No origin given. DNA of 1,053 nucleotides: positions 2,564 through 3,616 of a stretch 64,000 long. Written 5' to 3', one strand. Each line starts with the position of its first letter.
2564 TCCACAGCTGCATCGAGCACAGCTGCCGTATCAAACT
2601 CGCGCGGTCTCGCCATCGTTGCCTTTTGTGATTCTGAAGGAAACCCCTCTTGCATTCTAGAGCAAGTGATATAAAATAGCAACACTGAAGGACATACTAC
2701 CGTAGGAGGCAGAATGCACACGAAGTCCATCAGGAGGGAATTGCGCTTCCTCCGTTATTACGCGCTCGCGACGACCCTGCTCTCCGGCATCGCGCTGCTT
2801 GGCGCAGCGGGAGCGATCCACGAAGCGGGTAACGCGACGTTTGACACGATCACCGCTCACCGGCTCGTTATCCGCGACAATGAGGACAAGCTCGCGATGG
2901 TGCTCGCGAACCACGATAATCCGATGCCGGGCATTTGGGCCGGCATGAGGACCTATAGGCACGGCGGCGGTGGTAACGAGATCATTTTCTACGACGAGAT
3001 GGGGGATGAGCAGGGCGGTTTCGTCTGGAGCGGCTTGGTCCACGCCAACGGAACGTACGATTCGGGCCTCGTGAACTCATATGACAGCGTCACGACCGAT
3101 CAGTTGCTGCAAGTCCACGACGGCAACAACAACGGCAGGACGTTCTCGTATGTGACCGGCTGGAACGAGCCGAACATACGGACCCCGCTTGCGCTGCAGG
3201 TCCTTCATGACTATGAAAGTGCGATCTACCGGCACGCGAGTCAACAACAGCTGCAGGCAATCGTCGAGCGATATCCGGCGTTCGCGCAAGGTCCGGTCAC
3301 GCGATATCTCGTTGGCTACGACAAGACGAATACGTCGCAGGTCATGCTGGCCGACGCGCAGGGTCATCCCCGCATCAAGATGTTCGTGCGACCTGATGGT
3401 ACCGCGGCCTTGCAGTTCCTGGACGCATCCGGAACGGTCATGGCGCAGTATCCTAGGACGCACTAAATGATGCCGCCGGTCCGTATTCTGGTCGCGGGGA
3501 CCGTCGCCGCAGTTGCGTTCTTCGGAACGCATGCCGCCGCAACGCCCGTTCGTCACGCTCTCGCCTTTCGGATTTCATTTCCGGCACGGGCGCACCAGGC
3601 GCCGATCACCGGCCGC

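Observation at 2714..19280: Three diverged copies of an exported A / B / C hydrolase module packed around a TonB-dependent-receptor-like porin: candidate protein/peptide utilisation locus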

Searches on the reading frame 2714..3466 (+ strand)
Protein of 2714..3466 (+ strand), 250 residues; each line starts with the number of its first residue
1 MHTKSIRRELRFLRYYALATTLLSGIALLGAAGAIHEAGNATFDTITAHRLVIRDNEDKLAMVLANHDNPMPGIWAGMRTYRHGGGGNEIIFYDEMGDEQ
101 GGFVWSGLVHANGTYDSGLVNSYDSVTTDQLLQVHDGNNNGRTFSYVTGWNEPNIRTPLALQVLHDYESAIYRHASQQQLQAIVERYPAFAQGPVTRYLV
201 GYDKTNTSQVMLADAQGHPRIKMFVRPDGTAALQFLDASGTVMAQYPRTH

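Call 3: search_protein_families(library=pfam, proteins=[window:2714-3466:+], max_evalue=0.01)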
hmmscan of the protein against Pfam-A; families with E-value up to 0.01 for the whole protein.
window:2714-3466:+ (250 aa): 1 family
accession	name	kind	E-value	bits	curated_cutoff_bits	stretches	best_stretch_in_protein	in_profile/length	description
PF05195.22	AMP_N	-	0.0059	16.7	24.6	0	169-228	16-74/121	Aminopeptidase P, N-terminal domain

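Call 5: search_protein_families(library=ncbifam, proteins=[window:2714-3466:+], max_evalue=0.01)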
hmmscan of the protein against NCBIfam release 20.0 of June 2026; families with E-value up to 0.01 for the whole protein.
window:2714-3466:+ (250 aa): 0 families

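Call 7: search_solved_structures(query=window:2714-3466:+, max_evalue=10)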
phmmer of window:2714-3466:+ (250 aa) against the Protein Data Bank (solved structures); distinct sequences matched with E-value up to 10: 0.
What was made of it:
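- On Any described family for A: There is no PDB sequence hit at E of 10 or less (call 7).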

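Call 8: find_homologous_proteins(query=window:2714-3466:+, max_evalue=0.001)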
Query window:2714-3466:+ (250 aa): 46 proteins with E <= 0.001 among 1413 candidates.
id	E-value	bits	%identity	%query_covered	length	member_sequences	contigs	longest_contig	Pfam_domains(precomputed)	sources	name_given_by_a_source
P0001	1.0e-166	570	100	100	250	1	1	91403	-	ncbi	-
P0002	2.9e-133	461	80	100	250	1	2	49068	-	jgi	jgi:hypothetical protein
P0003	7.5e-132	456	79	100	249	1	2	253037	-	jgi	jgi:hypothetical protein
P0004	1.9e-129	448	76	100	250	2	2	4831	-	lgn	-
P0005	1.7e-128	445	78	100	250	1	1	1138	-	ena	-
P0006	9.7e-127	439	76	100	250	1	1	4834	-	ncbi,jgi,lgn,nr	ncbi:MAG TPA: hypothetical protein VFE36_13995 [Candidatus Baltobacteraceae bacterium]|jgi:hypotheti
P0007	2.9e-124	431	74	100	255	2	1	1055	-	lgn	-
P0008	6.9e-122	423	72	99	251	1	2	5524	-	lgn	-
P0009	1.2e-121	423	73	99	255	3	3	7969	-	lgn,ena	-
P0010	1.7e-121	422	73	100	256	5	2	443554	-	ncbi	ncbi:MAG: hypothetical protein ACREUL_00615 [Steroidobacteraceae bacterium]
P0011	6.5e-120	417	73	99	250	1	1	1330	-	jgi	jgi:hypothetical protein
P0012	3.0e-116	405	70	100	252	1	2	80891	-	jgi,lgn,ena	-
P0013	1.3e-111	390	68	100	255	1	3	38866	-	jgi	jgi:hypothetical protein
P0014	4.2e-97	342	61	99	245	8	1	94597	-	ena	-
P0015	7.0e-92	325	60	99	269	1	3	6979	-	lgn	-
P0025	1.0e-70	256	53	99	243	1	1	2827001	-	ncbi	-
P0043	1.2e-47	180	41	99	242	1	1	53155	-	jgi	jgi:hypothetical protein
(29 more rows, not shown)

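Call 9: find_encoding_contigs(protein=P0010, flank=10000, max_places=2)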
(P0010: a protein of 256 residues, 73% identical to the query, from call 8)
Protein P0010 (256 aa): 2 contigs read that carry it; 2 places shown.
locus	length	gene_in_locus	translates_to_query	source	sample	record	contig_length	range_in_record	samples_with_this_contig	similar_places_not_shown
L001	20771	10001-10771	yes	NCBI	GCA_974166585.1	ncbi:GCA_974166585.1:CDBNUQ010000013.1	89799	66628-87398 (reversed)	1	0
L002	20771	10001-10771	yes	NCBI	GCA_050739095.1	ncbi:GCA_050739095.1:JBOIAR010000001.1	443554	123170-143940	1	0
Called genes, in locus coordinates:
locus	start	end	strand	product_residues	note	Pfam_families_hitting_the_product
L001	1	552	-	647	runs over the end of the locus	PF00330:Aconitase, PF00694:Aconitase_C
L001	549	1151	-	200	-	PF00561:Abhydrolase_1, PF12697:Abhydrolase_6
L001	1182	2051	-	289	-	PF00561:Abhydrolase_1, PF12146:Hydrolase_4 (weak), PF12697:Abhydrolase_6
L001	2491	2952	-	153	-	PF02627:CMD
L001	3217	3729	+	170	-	-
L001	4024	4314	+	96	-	PF00903:Glyoxalase (weak)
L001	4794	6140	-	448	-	PF07804:HipA_C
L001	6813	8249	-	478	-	PF00561:Abhydrolase_1 (weak), PF08386:Abhydrolase_4 (weak)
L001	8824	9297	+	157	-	-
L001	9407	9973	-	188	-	-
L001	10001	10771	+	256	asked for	-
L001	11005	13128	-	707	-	PF24161:CCDC39 (faint), PF16697:Yop-YscD_cpl, PF00498:FHA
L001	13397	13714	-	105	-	-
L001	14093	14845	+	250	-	PF00106:adh_short, PF13561:adh_short_C2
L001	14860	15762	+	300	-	PF01522:Polysacc_deac_1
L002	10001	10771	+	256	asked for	-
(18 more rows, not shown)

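Call 10: find_encoding_contigs(protein=P0025, flank=10000, max_places=2)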
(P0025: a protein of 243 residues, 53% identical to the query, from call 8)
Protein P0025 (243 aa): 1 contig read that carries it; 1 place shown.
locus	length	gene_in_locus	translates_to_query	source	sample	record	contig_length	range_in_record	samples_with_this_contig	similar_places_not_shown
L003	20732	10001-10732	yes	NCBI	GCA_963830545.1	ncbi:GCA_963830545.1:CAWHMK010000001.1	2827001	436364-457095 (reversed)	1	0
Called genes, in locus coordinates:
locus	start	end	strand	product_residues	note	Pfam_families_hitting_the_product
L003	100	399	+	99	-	PF07978:NIPSNAP (weak)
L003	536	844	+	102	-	-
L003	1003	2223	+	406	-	PF00155:Aminotran_1_2, PF12897:Asp_aminotransf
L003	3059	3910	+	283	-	PF00496:SBP_bac_5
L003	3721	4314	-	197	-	PF12802:MarR_2 (weak), PF13404:HTH_AsnC-type, PF13412:HTH_24, PF01047:MarR (weak), PF01037:AsnC_trans_reg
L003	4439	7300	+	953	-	PF13620:CarboxypepD_reg, PF13715:CarbopepD_reg_2, PF07715:Plug, PF00593:TonB_dep_Rec_b-barrel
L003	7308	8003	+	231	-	-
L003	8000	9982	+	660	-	PF26550:Tricorn_2nd (weak), PF00930:DPPIV_N (faint), PF07676:PD40 (faint), PF26549:Tricorn_N, PF01738:DLH (faint), PF20434:BD-FAE, PF00326:Peptidase_S9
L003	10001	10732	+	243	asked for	-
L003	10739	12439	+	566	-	PF00756:Esterase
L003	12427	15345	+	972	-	PF02012:BNR (faint), PF15902:Sortilin-Vps10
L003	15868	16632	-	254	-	PF19459:DUF5996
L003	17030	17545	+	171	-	PF03958:Secretin_N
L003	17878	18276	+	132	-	PF00903:Glyoxalase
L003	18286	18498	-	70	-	PF01885:PTS_2-RNA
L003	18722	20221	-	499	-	PF05977:MFS_3 (weak), PF07690:MFS_1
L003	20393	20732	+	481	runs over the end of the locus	PF07690:MFS_1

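Call 11: find_encoding_contigs(protein=P0043, flank=10000, max_places=2)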
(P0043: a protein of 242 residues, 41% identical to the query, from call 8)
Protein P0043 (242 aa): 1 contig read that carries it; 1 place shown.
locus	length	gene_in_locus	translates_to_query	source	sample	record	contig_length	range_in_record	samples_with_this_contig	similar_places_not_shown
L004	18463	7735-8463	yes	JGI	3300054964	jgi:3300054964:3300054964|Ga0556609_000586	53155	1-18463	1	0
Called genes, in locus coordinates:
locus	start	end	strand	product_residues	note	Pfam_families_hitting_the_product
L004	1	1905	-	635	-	?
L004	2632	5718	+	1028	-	PF13620:CarboxypepD_reg, PF13715:CarbopepD_reg_2 (weak), PF07715:Plug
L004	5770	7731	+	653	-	PF25174:Beta-prop_THOC3 (faint), PF26550:Tricorn_2nd (faint), PF00930:DPPIV_N (faint), PF07676:PD40 (faint), PF26549:Tricorn_N, PF20434:BD-FAE (faint), PF00326:Peptidase_S9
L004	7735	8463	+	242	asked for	-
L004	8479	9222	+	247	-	-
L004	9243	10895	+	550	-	PF00756:Esterase (weak)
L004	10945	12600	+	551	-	PF00756:Esterase (faint)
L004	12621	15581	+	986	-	PF02012:BNR (faint), PF25852:DUF6242_C (faint), PF15902:Sortilin-Vps10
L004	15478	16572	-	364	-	PF13439:Glyco_transf_4, PF13477:Glyco_trans_4_2 (weak), PF13579:Glyco_trans_4_4, PF20706:GT4-conflict, PF00534:Glycos_transf_1, PF13692:Glyco_trans_1_4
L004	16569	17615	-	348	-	PF13439:Glyco_transf_4, PF13579:Glyco_trans_4_4, PF00534:Glycos_transf_1, PF13692:Glyco_trans_1_4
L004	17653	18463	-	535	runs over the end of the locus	-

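Call 21: predict_structure(alignment_id=A2)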
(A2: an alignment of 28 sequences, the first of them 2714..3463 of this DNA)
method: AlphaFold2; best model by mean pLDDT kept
length: 250 residues; sequences in the alignment: 28
mean_pLDDT: 86.0   pTM: 0.68
mean pLDDT of the five models: 86.0, 84.4, 83.9, 83.7, 81.9
residues with pLDDT >= 90: 131; 70-90: 89; 50-70: 25; < 50: 5
segments of 3 or more residues with pLDDT < 50: 39-42
pLDDT, mean of each block of 10 residues (from residue 1): 69 87 81 57 63 90 88 83 75 87 91 93 75 92 93 87 92 94 92 92 94 95 96 96 91
secondary structure, 60 per line:
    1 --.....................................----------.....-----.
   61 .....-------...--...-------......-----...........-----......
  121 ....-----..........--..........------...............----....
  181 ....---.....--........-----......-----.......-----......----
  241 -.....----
elements in order: H3-39 E50-54 E60-65 E73-75 E78-80 E88-93 E99-109 E115-124 E130-139 E142-151 H158-172 H177-184 H188-192 E195-202 E208-213 E219-225 E231-236 E242-246

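Call 26: fold_search(model_id=the predicted structure, library=pdb)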
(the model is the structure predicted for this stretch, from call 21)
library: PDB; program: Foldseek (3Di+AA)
matches with E <= 10: 286; with E <= 0.001: 1
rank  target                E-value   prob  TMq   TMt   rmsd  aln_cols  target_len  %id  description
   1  5z1o_A                5.0e-04  1.00  0.22  0.18  15.6       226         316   11  Crystal structure of an OspA mutant (released 2019-01-02)
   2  3cka_A                1.7e-03  0.98  0.23  0.19  12.3       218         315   10  The crystal structure of OspA mutant (released 2009-03-17)
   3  6kk9_B                1.8e-03  0.98  0.22  0.27  15.7       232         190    8  A Crystal structure of OspA mutant (released 2020-07-29)
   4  3ec5                  2.2e-03  0.90  0.18  0.15  14.8       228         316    7  The crystal structure of Thioflavin-T (ThT) binding OspA mutant (released 2009-02-03)
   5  3cka_B                3.1e-03  0.97  0.22  0.18  13.2       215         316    9  The crystal structure of OspA mutant (released 2009-03-17)
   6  8xwg                  4.1e-03  0.90  0.18  0.15  15.4       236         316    6  OspA variants for thioflavin-T binding (released 2024-11-27)
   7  4ghb_A                4.8e-03  0.66  0.16  0.16  18.2       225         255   12  Crystal structure of a porin-like protein (BACUNI_01323) from Bacteroides uniformis ATCC 8492 at 2.32 A resolution (released 2012-08-29)
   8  5ys7                  5.0e-03  0.94  0.22  0.19  12.6       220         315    8  Crystal structure of an OspA mutant (released 2018-11-14)
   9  6kk9_O                7.4e-03  0.92  0.23  0.28  12.1       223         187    8  A Crystal structure of OspA mutant (released 2020-07-29)
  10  7pq5                  7.4e-03  0.69  0.16  0.06  13.9       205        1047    8  Photorhabdus laumondii T6SS-associated Rhs protein carrying the Tre23 toxin domain (released 2021-12-01)
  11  2fkj_A                8.6e-03  0.95  0.22  0.17  12.2       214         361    8  The crystal structure of engineered OspA (released 2006-11-21)
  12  9jsa_A                8.6e-03  0.89  0.21  0.17  15.8       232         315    7  CatPSAM-H8 (released 2025-10-01)
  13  2oy7                  9.1e-03  0.85  0.19  0.16  13.2       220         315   10  The crystal structure of OspA mutant (released 2008-03-04)
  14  4ghb_B                1.0e-02  0.47  0.15  0.15  18.5       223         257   11  Crystal structure of a porin-like protein (BACUNI_01323) from Bacteroides uniformis ATCC 8492 at 2.32 A resolution (released 2012-08-29)
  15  7q97_A                1.1e-02  0.10  0.08  0.03  21.9       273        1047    8  Structure of the bacterial type VI secretion system effector RhsA. (released 2021-12-22)
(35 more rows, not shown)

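Call 37: search_protein_representatives(alignment_id=A2)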
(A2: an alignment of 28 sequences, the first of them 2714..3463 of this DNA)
Query: 28 sequences, 244 profile positions. Proteins with E-value up to 0.001 (for the whole library): 3375; up to 1e-10: 1293; up to 1e-30: 395. The best 150 are listed.
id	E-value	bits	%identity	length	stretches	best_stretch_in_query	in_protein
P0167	1.6e-111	388.2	-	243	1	1-243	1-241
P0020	3.9e-103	360.8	-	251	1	1-242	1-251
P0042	1.3e-89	316.5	-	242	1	1-242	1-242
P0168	8.6e-82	290.9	-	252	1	1-243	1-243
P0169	8.7e-81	287.6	-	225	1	20-243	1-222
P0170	2.4e-74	266.5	-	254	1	1-243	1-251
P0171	1.6e-73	263.8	-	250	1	1-242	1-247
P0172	4.0e-67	242.9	-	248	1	4-242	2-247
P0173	8.2e-66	238.6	-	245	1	4-243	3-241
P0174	1.1e-63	231.6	-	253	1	1-242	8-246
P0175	1.5e-62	227.9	-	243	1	3-242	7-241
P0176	1.9e-62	227.5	-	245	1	4-239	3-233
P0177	1.2e-61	224.9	-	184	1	60-242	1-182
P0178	2.0e-60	220.9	-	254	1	4-243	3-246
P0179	2.9e-60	220.4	-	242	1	4-243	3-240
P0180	9.6e-60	218.7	-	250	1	4-239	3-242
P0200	1.2e-53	198.7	-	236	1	5-241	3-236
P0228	2.5e-50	187.9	-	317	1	5-242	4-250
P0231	3.4e-50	187.4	-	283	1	36-243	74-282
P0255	4.0e-48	180.6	-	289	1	36-242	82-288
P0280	5.0e-46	173.8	-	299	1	31-242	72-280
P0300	1.7e-44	168.7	-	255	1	4-243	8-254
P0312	7.6e-44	166.6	-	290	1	38-243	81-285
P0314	9.1e-44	166.4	-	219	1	26-242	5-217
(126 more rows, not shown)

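Call 39: search_protein_families(library=pfam, proteins=[P0172, P0180, P0200, P0228, P0231, P0255, P0280, P0312, P0300, P0314], max_evalue=0.1)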
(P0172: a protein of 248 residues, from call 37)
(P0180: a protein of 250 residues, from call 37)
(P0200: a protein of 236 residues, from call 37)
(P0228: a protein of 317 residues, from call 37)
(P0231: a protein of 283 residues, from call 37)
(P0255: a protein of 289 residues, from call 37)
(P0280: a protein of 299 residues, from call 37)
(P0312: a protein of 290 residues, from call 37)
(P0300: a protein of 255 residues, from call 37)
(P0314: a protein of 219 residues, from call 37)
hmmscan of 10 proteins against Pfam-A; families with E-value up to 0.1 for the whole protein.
P0172 (248 aa): 0 families

P0180 (250 aa): 0 families

P0200 (236 aa): 0 families

P0228 (317 aa): 0 families

P0231 (283 aa): 3 families
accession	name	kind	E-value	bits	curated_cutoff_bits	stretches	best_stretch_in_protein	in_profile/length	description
PF10279.14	Latarcin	-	0.037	14.7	25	0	194-226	23-55/64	Latarcin precursor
PF10303.14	DUF2408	-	0.056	14.5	25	1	15-81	8-75/130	Protein of unknown function (DUF2408)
PF15784.10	GPS2_interact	-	0.098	13.5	27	0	38-76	37-75/92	G-protein pathway suppressor 2-interacting domain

P0255 (289 aa): 2 families
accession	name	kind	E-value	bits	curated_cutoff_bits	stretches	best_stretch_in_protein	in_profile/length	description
PF01514.23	YscJ_FliF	-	0.068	13.5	24.4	0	14-104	95-176/179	Secretory protein of YscJ/FliF family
PF24611.2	Spectrin_Anc-1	-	0.071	13.8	33.2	0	7-66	21-80/115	Nuclear anchorage protein 1, spectrin-like repeat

P0280 (299 aa): 0 families

P0312 (290 aa): 0 families

P0300 (255 aa): 0 families

P0314 (219 aa): 0 families

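Call 40: search_protein_families(library=ncbifam, proteins=[P0172, P0180, P0200, P0228, P0231, P0255, P0280, P0312, P0300, P0314], max_evalue=0.1)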
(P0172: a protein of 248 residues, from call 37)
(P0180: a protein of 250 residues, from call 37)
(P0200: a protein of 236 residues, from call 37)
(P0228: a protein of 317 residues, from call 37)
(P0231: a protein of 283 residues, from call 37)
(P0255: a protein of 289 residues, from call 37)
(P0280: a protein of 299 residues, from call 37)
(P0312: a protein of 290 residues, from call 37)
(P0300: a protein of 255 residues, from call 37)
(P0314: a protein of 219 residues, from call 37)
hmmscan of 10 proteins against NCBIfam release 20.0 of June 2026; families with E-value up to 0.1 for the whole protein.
P0172 (248 aa): 0 families

P0180 (250 aa): 0 families

P0200 (236 aa): 1 family
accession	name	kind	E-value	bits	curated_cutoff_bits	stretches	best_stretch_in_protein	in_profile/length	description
NF011004.0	PRK14430.1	equivalog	0.077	13.4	101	0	99-114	8-23/92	acylphosphatase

P0228 (317 aa): 0 families

P0231 (283 aa): 2 families
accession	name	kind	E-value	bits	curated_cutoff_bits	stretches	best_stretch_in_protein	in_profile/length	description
NF040665.1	relax_SAG1250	exception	0.053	12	575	0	37-92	508-567/606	SAG1250 family conjugative relaxase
NF041282.1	TnpC_regulator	equivalog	0.087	12.9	100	0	91-118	38-65/105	Tn3 family transposase post-transcriptional regulator TnpC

P0255 (289 aa): 0 families

P0280 (299 aa): 0 families

P0312 (290 aa): 0 families

P0300 (255 aa): 0 families

P0314 (219 aa): 0 families

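Call 77: find_encoding_contigs(protein=P0001, flank=1000, max_places=1)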
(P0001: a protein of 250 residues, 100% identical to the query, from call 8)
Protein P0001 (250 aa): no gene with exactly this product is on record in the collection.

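Call 78: list_cluster_members(proteins=[window:2714-3463:+, window:16000-18963:+, window:8829-10817:+])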
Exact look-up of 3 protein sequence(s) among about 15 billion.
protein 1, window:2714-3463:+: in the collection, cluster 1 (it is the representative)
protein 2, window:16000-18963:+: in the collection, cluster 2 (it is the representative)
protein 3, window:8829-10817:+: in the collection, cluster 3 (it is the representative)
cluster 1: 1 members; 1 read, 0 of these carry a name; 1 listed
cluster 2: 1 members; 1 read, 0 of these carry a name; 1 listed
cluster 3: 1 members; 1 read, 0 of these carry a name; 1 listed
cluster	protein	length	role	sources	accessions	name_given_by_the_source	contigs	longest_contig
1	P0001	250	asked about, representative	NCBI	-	-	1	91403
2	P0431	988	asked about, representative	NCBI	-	-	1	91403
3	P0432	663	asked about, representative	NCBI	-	-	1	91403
